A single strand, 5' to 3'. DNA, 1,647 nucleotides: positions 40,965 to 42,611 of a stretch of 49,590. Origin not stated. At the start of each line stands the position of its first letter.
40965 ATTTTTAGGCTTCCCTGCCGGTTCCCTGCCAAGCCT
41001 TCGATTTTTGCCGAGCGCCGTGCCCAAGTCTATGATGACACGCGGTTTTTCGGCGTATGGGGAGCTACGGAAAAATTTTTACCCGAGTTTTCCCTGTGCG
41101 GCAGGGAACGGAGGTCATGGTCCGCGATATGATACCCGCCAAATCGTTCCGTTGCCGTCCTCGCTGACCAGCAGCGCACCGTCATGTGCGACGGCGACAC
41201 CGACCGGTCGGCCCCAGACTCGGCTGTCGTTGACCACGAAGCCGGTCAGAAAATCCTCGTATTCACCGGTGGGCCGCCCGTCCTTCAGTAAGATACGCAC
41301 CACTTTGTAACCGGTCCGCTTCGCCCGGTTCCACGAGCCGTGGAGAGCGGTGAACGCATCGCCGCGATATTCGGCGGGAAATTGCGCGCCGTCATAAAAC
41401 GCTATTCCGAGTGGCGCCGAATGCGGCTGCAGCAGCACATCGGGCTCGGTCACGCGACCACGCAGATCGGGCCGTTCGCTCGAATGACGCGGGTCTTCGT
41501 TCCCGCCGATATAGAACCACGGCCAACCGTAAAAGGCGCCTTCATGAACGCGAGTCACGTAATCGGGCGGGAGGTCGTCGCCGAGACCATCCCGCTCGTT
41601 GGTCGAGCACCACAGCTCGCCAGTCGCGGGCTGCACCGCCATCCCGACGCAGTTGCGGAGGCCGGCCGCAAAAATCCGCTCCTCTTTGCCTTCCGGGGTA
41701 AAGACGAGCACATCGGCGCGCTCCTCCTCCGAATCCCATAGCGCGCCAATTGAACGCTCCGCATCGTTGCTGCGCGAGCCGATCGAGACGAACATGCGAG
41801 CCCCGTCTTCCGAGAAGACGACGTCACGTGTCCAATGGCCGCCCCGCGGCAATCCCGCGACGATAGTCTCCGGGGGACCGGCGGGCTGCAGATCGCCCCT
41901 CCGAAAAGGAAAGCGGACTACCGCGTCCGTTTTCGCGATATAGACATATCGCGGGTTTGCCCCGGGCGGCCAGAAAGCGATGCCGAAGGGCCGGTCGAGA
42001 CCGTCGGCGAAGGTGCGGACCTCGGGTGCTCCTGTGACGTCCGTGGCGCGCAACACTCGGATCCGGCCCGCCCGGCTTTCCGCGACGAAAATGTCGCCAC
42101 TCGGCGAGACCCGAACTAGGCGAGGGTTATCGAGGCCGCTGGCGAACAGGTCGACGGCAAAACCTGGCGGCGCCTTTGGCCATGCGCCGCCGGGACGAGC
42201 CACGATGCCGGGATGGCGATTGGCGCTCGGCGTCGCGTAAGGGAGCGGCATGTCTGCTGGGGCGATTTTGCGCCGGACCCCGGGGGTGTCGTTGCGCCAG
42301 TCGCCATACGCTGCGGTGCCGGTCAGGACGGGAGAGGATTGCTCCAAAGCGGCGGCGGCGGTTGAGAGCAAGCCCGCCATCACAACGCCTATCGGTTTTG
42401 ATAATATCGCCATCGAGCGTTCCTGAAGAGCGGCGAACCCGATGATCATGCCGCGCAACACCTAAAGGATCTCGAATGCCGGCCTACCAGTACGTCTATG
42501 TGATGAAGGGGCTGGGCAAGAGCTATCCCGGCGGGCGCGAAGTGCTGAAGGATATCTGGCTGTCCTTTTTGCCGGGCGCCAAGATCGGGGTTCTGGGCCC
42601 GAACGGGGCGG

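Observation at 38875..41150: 24/25-identical direct repeats bracket a 2.2-kb toxin-antitoxin islet that has replaced the 3' terminus of a PQQ-type dehydrogenase gene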

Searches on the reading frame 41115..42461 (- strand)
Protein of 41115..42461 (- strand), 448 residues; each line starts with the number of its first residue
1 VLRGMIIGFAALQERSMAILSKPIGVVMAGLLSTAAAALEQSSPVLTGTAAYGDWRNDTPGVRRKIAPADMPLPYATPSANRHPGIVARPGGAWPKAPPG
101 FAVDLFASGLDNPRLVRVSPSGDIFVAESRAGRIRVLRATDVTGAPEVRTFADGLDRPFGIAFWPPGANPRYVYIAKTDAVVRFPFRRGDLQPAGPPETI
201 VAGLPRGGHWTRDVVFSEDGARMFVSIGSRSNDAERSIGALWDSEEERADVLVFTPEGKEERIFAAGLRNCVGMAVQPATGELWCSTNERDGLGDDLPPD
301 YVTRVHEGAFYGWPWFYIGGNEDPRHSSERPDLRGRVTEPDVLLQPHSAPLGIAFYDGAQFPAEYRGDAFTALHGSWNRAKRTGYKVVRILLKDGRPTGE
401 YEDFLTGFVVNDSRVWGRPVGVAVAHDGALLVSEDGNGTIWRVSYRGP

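Call 7: search_protein_families(library=pfam, proteins=[window:41115-42461:-], max_evalue=0.01)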
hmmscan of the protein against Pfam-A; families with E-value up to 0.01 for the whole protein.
window:41115-42461:- (448 aa): 3 families
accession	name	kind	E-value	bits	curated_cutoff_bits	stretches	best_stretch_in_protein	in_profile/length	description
PF07995.17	GSDH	-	7.8e-21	75.1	25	1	110-440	1-330/332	Glucose / Sorbosone dehydrogenase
PF01436.27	NHL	-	1.1e-05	25.7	20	0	111-136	2-27/28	NHL repeat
PF23500.1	DUF7133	-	0.0049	16.7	27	0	98-167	12-95/385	Domain of unknown function (DUF7133)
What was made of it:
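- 41115..42461 (-): Live glucose/sorbosone dehydrogenase (GSDH, PQQ-type beta-propeller) gene. The likely start is the ATG at 42413 (432 aa). Pfam GSDH E=7.8e-21 (call 7).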

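Call 10: find_related_loci(query=window:41115-42461:-, collection=genome_contigs, flank=6000)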
Query window:41115-42461:- (448 aa) in genome_contigs; peptide patterns used: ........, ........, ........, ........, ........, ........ (x = any residue, [..] = any of these).
600 stretches matched a pattern (row limit reached: there are more); 527 encode a relative of the query (tblastn E <= 1e-3); the best 80 are kept; 80 distinct loci.
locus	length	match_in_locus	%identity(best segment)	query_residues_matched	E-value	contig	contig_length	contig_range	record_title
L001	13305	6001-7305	74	12-445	0e+0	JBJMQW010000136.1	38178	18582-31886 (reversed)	MAG: Stellaceae bacterium isolate H3_16_all_fractions_metab_conc_98_63_0 k255_2470540, whole genome shotgun sequence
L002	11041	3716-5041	62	15-447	0e+0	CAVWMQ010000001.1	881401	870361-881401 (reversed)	MAG: uncultured delta proteobacterium isolate MFD01248.bin.1.68 genome assembly, contig: contig_10382, whole genome shot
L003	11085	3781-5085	64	26-445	0e+0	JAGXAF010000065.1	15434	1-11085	MAG: Bradyrhizobium sp. isolate REEB70 contig-150_4833, whole genome shotgun sequence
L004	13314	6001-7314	62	12-447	3e-180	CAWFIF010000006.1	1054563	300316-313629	MAG: uncultured delta proteobacterium isolate MFD02248.bin.1.46 genome assembly, contig: contig_8336, whole genome shotg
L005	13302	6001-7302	63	29-447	3e-179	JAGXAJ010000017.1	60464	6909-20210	MAG: Proteobacteria bacterium isolate REEB74 contig-150_454, whole genome shotgun sequence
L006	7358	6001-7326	62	19-444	1e-178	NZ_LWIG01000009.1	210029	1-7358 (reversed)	Bradyrhizobium sacchari strain p9-20 contig108, whole genome shotgun sequence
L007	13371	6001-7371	58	7-447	5e-178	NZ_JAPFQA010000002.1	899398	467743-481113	Mesorhizobium qingshengii strain Jales19 2, whole genome shotgun sequence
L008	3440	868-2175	61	26-444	0e+0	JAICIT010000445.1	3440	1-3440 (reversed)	MAG: Bradyrhizobium sp. isolate GZL_FP_2_bin.119 k141_2179733_length_3440_cov_28.5150, whole genome shotgun sequence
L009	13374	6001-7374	62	8-445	5e-177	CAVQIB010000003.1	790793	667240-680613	MAG: uncultured Alphaproteobacteria bacterium isolate MFD09730.bin.2.110 genome assembly, contig: contig_1692, whole gen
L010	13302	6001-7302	63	27-445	5e-177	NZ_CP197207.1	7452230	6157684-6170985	Bradyrhizobium sp. PUT101 chromosome, complete genome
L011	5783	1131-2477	59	12-445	4e-179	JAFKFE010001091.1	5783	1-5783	MAG: Alphaproteobacteria bacterium isolate SCN18_30_10_14_R4_P_64_8 SCN18_30_10_14_R4_P_scaffold_6704, whole genome shot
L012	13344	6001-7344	61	8-444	6e-176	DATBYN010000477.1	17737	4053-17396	MAG TPA_asm: Bradyrhizobium sp. isolate SMAG_U7594 k141_2410589, whole genome shotgun sequence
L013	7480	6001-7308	63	24-444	5e-176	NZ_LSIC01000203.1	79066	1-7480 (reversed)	Bradyrhizobium sp. CCH5-F6 CCH5-F6_contig203, whole genome shotgun sequence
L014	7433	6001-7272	63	45-446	4e-176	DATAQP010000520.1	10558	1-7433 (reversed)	MAG TPA_asm: Stellaceae bacterium isolate SMAG_U5470 k141_4100183, whole genome shotgun sequence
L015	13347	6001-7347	58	12-445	2e-175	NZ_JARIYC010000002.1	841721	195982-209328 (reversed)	Mesorhizobium ciceri strain LMG 14989 contig00002, whole genome shotgun sequence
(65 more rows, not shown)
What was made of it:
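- Tried and rejected: Genome-collection scan with GSDH (call 10).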

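Call 16: find_homologous_proteins(query=window:41115-42413:-, max_evalue=1e-100)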
Query window:41115-42413:- (432 aa): 7958 proteins with E <= 1e-100 among 8000 candidates; the best 120 are listed.
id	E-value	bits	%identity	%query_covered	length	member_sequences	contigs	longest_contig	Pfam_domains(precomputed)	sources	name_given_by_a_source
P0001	5.2e-295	996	100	100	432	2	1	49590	PF22807.3,PF01436.28,PF07995.18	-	-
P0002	8.1e-256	867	88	96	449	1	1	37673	PF22807.3,PF01436.28,PF07995.18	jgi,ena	-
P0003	1.4e-251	853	85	100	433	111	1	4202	PF22807.3,PF01436.28,PF07995.18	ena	-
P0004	1.3e-232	791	78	100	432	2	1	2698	PF22807.3,PF07995.18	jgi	jgi:glucose/arabinose dehydrogenase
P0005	5.6e-225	765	76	100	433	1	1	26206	PF22807.3,PF01436.28,PF07995.18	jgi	jgi:glucose/arabinose dehydrogenase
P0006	4.3e-221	753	75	100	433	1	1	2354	PF22807.3,PF01436.28,PF07995.18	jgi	jgi:glucose/arabinose dehydrogenase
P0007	7.2e-221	752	78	95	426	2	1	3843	PF22807.3,PF01436.28,PF07995.18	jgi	jgi:glucose/arabinose dehydrogenase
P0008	5.6e-220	749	75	94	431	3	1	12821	PF22807.3,PF01436.28,PF07995.18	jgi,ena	-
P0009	3.8e-219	746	75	100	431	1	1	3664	PF22807.3,PF01436.28,PF07995.18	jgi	jgi:glucose/arabinose dehydrogenase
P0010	1.2e-218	745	76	97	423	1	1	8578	PF22807.3,PF01436.28,PF07995.18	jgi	jgi:glucose/arabinose dehydrogenase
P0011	6.3e-218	742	74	100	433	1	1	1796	PF22807.3,PF01436.28,PF07995.18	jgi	jgi:glucose/arabinose dehydrogenase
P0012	1.3e-217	741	72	100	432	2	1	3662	PF22807.3,PF07995.18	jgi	jgi:glucose/arabinose dehydrogenase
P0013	1.4e-217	741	74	100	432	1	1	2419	PF22807.3,PF01436.28,PF07995.18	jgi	jgi:glucose/arabinose dehydrogenase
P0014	4.7e-217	739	73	100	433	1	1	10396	PF22807.3,PF01436.28,PF07995.18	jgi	jgi:glucose/arabinose dehydrogenase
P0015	5.7e-217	739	74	100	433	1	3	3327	PF22807.3,PF01436.28,PF07995.18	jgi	jgi:hypothetical protein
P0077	3.3e-203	694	78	87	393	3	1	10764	PF22807.3,PF01436.28,PF07995.18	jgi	jgi:glucose/arabinose dehydrogenase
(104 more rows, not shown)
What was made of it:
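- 41115..42461 (-): The window's own protein, P0001, is 432 aa (call 16).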

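Call 17: find_encoding_contigs(protein=P0002, flank=10000, max_places=4)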
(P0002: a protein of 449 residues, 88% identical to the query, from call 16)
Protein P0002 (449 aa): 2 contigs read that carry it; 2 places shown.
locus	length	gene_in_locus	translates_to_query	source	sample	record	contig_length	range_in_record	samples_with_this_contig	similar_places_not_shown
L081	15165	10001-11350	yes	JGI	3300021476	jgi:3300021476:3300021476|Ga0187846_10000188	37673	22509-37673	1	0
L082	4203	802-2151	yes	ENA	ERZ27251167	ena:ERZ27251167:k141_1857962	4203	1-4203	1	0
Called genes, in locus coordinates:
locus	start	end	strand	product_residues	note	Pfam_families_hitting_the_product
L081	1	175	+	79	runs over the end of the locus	-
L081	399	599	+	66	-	-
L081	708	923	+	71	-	-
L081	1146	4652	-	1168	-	PF02574:S-methyl_trans, PF00809:Pterin_bind, PF02607:B12-binding_2, PF02310:B12-binding, PF02965:Met_synt_B12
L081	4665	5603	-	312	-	PF02219:MTHFR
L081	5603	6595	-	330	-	PF12840:HTH_20, PF01022:HTH_5, PF12802:MarR_2, PF01209:Ubie_methyltran, PF13489:Methyltransf_23, PF05175:MTS, PF08241:Methyltransf_11, PF08242:Methyltransf_12, +3 more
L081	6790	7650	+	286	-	PF04333:MlaA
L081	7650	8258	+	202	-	PF05494:MlaC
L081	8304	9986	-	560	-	PF00005:ABC_tran, PF02463:SMC_N (faint), PF13476:AAA_23 (faint), PF13555:AAA_29 (faint), PF13304:AAA_21 (faint), PF12848:ABC_tran_Xtn, PF00005:ABC_tran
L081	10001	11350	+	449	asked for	PF22807:TrAA12, PF01436:NHL (faint), PF07995:GSDH, PF22807:TrAA12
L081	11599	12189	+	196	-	PF18932:DUF5681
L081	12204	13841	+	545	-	PF17289:Terminase_6C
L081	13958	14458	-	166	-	PF11663:Toxin_YhaV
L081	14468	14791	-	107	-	PF15937:PrlF_antitoxin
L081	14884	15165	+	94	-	?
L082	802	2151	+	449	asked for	PF22807:TrAA12, PF01436:NHL (faint), PF07995:GSDH, PF22807:TrAA12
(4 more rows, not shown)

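Call 18: find_encoding_contigs(protein=P0003, flank=10000, max_places=4)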
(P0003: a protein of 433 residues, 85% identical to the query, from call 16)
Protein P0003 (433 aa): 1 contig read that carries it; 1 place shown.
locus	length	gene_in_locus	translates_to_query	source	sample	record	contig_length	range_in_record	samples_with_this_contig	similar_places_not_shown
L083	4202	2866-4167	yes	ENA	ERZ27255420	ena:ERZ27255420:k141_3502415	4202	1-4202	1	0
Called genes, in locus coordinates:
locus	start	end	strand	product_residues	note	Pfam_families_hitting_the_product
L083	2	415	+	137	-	?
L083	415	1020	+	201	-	PF05494:MlaC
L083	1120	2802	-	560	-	PF00005:ABC_tran, PF02463:SMC_N (faint), PF13476:AAA_23 (faint), PF13555:AAA_29 (faint), PF13304:AAA_21 (faint), PF12848:ABC_tran_Xtn, PF00005:ABC_tran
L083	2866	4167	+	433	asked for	PF01436:NHL (faint), PF22807:TrAA12, PF07995:GSDH, PF22807:TrAA12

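Call 21: find_encoding_contigs(protein=P0077, flank=8000, max_places=3)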
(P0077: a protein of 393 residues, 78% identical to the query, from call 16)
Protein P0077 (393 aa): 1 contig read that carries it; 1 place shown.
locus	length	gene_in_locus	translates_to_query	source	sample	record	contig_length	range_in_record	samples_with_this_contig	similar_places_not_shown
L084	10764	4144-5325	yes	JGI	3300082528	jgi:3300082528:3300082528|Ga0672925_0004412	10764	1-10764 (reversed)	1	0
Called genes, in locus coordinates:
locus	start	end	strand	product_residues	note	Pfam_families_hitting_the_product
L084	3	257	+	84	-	?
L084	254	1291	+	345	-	PF00005:ABC_tran, PF13304:AAA_21 (faint), PF08352:oligo_HPY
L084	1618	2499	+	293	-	PF08379:Bact_transglu_N, PF01841:Transglut_core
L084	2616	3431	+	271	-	PF01841:Transglut_core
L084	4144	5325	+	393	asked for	PF22807:TrAA12, PF01436:NHL (faint), PF07995:GSDH, PF22807:TrAA12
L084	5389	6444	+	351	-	PF25852:DUF6242_C (faint), PF14870:PSII_BNR (faint), PF15902:Sortilin-Vps10, PF02012:BNR (faint), PF15899:BNR_6 (faint), PF15902:Sortilin-Vps10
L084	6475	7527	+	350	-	PF14870:PSII_BNR (faint), PF15902:Sortilin-Vps10 (weak), PF25852:DUF6242_C (faint), PF02012:BNR (faint), PF15899:BNR_6 (faint), PF15902:Sortilin-Vps10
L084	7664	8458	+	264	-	PF03328:HpcH_HpaI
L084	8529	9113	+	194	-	PF13532:2OG-FeII_Oxy_2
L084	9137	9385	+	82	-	-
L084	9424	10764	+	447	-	?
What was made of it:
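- Tried and rejected: Its tail (...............) looked like the orphan tail, but it lies in an unrelated context (call 21).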

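Call 22: find_encoding_contigs(protein=P0005, flank=8000, max_places=3)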
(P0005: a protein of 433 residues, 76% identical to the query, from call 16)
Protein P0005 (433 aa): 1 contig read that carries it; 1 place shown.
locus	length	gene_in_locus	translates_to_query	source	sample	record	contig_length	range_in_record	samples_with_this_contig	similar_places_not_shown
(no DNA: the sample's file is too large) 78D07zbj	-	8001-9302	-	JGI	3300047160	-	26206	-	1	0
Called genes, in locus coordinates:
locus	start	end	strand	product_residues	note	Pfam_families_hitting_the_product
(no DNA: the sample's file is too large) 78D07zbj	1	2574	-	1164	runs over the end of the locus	PF02574:S-methyl_trans, PF00809:Pterin_bind, PF02607:B12-binding_2, PF02310:B12-binding, PF02965:Met_synt_B12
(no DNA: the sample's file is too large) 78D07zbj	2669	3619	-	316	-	PF02219:MTHFR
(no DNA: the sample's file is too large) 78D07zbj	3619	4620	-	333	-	PF12840:HTH_20, PF01022:HTH_5, PF12802:MarR_2, PF01209:Ubie_methyltran, PF13489:Methyltransf_23, PF05175:MTS, PF08241:Methyltransf_11, PF08242:Methyltransf_12, +3 more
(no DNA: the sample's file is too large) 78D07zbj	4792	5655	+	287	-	PF04333:MlaA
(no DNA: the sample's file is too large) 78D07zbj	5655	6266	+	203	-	PF05494:MlaC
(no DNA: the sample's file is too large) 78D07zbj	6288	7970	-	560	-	PF00005:ABC_tran, PF02463:SMC_N (faint), PF13555:AAA_29 (faint), PF13304:AAA_21 (faint), PF12848:ABC_tran_Xtn, PF00005:ABC_tran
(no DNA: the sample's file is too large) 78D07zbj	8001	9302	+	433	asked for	PF22807:TrAA12, PF01436:NHL (faint), PF07995:GSDH, PF22807:TrAA12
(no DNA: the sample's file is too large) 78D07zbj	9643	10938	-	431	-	?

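Call 23: find_encoding_contigs(protein=P0008, flank=8000, max_places=3)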
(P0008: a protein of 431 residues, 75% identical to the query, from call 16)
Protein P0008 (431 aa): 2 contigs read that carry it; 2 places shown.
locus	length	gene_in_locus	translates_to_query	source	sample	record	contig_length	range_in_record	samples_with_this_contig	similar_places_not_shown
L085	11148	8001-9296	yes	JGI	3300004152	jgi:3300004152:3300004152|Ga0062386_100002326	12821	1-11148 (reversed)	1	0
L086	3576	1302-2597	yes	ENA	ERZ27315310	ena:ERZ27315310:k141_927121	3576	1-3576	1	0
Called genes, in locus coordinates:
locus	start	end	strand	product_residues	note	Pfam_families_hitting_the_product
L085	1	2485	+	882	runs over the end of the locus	PF00133:tRNA-synt_1, PF09334:tRNA-synt_1g, PF13603:tRNA-synt_1_2 (faint), PF09334:tRNA-synt_1g, PF08264:Anticodon_1, PF10458:Val_tRNA-synt_C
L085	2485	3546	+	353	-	PF04055:Radical_SAM, PF12544:LAM_C (weak)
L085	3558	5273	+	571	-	PF02254:TrkA_N, PF07992:Pyr_redox_2 (faint), PF07885:Ion_trans_2, PF02254:TrkA_N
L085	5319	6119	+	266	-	PF13489:Methyltransf_23 (weak), PF01209:Ubie_methyltran (weak), PF13847:Methyltransf_31, PF08241:Methyltransf_11, PF08242:Methyltransf_12, PF13649:Methyltransf_25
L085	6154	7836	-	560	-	PF00005:ABC_tran, PF00931:NB-ARC (faint), PF02463:SMC_N (faint), PF13401:AAA_22 (faint), PF13476:AAA_23 (faint), PF13555:AAA_29 (faint), PF12848:ABC_tran_Xtn, PF00005:ABC_tran, +2 more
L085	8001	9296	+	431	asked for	PF22807:TrAA12, PF01436:NHL (faint), PF07995:GSDH, PF22807:TrAA12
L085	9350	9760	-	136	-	PF00633:HHH, PF12836:HHH_3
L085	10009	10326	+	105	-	-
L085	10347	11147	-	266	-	?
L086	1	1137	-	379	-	?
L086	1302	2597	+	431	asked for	PF22807:TrAA12, PF01436:NHL (faint), PF07995:GSDH, PF22807:TrAA12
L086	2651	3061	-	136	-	PF00633:HHH, PF12836:HHH_3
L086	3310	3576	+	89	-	?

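Call 29: find_related_loci(query=L081:12204-13841:+, collection=viral_contigs, flank=10000)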
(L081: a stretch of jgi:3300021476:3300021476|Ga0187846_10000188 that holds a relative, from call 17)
Query L081:12204-13841:+ (545 aa) in viral_contigs; peptide patterns used: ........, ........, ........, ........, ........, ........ (x = any residue, [..] = any of these).
10 stretches matched a pattern; 7 encode a relative of the query (tblastn E <= 1e-3); 7 distinct loci.
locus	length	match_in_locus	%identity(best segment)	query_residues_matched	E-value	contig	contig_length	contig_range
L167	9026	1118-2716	73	12-541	0e+0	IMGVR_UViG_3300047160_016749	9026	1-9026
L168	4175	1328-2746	75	12-486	0e+0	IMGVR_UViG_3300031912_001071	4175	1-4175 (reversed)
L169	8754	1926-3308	72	2-462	0e+0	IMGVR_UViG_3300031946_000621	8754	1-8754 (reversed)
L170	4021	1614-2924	75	45-484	0e+0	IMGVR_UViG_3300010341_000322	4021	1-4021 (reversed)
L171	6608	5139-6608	59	7-497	0e+0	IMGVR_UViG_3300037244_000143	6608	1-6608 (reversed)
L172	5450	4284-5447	63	12-398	3e-171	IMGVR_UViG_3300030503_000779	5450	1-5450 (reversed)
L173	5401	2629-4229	76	12-540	0e+0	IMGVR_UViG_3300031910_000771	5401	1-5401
